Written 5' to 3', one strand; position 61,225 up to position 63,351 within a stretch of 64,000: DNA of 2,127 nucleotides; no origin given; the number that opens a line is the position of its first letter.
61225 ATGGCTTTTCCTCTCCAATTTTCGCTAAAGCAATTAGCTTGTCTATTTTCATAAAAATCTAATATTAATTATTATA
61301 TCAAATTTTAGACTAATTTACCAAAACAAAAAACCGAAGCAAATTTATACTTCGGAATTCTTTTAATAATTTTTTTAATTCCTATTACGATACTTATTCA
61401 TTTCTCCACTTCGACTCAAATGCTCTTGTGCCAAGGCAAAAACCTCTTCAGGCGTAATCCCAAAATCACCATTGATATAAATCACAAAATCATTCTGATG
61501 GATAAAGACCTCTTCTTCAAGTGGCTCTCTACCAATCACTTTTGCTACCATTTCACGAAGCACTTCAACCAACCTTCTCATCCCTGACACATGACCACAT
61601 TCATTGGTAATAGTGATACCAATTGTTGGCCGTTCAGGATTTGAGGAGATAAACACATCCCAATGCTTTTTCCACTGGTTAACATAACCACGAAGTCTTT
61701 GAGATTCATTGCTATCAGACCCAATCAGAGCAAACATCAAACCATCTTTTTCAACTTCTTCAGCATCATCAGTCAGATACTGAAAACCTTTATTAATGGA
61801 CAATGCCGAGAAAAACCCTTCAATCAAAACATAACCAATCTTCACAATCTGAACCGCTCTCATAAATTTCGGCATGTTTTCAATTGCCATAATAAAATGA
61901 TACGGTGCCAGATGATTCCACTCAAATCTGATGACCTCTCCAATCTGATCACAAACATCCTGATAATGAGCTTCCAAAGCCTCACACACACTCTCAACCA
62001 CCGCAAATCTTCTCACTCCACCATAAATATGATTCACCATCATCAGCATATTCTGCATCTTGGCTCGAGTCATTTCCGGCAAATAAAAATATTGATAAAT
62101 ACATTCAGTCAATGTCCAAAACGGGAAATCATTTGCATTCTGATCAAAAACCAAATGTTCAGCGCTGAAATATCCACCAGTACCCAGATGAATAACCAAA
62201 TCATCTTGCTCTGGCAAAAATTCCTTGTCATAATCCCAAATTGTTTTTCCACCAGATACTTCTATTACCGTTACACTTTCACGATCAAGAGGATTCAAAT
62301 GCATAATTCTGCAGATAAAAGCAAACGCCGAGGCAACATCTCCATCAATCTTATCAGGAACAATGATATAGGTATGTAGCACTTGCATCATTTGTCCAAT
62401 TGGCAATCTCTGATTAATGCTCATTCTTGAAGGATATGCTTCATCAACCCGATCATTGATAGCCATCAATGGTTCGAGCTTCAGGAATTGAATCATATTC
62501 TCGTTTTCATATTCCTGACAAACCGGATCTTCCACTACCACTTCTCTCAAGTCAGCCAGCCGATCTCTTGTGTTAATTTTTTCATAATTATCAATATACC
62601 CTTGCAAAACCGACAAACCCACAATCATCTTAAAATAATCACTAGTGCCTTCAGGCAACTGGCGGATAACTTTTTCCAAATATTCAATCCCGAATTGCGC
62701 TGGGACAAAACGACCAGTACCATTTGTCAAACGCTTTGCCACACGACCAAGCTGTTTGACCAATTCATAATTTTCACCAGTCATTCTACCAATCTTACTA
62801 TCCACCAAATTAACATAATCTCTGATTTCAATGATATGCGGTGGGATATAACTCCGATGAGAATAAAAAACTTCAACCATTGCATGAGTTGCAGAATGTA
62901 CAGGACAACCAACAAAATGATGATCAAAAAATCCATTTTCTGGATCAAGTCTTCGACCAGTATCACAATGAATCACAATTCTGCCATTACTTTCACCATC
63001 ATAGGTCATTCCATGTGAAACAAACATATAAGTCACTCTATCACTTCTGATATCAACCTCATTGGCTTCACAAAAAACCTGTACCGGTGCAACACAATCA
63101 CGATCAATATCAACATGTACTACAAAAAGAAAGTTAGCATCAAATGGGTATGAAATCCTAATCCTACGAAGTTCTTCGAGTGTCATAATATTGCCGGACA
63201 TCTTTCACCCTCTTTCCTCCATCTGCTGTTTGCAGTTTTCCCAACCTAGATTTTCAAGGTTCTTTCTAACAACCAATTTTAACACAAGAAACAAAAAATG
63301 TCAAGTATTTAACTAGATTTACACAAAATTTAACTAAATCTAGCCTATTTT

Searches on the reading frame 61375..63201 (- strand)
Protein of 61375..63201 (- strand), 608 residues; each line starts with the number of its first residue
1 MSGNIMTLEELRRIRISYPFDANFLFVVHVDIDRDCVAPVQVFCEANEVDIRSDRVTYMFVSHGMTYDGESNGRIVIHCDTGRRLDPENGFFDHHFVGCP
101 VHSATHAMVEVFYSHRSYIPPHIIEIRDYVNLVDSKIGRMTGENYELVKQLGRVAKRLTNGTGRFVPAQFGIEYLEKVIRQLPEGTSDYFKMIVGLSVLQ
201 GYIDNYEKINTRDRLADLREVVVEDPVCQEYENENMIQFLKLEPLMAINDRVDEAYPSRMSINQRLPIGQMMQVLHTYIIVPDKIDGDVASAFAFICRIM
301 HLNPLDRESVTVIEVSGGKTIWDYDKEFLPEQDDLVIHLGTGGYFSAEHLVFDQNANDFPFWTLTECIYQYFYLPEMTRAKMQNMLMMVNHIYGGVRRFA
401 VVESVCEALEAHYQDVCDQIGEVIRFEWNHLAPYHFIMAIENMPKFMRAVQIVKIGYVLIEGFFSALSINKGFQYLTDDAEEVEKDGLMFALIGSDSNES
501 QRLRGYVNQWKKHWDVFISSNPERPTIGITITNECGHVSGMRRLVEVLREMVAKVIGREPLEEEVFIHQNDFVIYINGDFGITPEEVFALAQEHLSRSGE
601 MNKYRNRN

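Call 76: find_encoding_contigs(protein=window:61375-63201:-, flank=10000, max_places=2)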
Protein window:61375-63201:- (608 aa): 9 contigs read that carry it; 2 places shown.
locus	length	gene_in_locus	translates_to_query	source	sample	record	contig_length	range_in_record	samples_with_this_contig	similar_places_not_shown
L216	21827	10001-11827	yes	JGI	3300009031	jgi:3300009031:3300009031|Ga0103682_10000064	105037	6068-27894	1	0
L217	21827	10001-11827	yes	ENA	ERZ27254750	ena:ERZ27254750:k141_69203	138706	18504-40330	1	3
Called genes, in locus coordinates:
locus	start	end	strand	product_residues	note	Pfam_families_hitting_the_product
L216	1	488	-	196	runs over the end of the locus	PF01928:CYTH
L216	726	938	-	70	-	-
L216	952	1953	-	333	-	PF00781:DAGK_cat (weak)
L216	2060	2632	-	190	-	PF00334:NDK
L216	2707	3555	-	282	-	PF00753:Lactamase_B, PF23023:Anti-Pycsar_Apyc1 (faint)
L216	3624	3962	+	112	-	-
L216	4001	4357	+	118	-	-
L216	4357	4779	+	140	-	-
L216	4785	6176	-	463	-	PF13567:DUF4131, PF03772:Competence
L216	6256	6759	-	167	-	PF01797:Y1_Tnp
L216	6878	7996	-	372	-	PF02388:FemAB, PF13480:Acetyltransf_6, PF02388:FemAB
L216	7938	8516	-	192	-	PF01330:RuvA_N, PF00633:HHH (faint), PF14520:HHH_5, PF07499:RuvA_C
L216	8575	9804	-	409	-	PF01136:Peptidase_U32, PF16325:Peptidase_U32_C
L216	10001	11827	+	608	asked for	-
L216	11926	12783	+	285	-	-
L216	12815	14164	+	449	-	-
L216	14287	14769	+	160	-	PF08534:Redoxin, PF00578:AhpC-TSA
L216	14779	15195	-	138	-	-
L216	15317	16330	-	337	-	PF00268:Ribonuc_red_sm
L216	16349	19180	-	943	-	PF03477:ATP-cone, PF00317:Ribonuc_red_lgN, PF02867:Ribonuc_red_lgC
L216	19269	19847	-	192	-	PF00081:Sod_Fe_N, PF02777:Sod_Fe_C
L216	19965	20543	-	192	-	PF00578:AhpC-TSA, PF08534:Redoxin, PF10417:1-cysPrx_C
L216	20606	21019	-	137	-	PF01475:FUR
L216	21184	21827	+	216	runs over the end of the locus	PF00702:Hydrolase, PF12710:HAD, PF13419:HAD_2, PF08282:Hydrolase_3 (weak)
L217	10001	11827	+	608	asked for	-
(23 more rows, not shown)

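Call 78: search_protein_families(library=ncbifam, proteins=[L216:6256-6759:-], max_evalue=0.01)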
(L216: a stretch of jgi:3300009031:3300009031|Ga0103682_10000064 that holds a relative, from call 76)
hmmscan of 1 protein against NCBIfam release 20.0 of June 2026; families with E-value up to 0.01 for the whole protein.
L216:6256-6759:- (167 aa): 2 families
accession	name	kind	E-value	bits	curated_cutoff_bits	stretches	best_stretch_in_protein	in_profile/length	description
NF047646.1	REP_Tyr_transpos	equivalog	4.8e-26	91.4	80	1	7-150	6-140/146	REP-associated tyrosine transposase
NF033573.1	transpos_IS200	equivalog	9.3e-06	25.9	55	1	43-121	42-109/126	IS200/IS605 family transposase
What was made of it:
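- On REP/BIME or MITE: A RAYT gene lies about 3 kb beyond the right end of the window (calls 76, 78).
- A RAYT gene scores above the curated cut-off (NF047646, 91.4 bits against a cut-off of 80) in the same contig (calls 76, 78).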
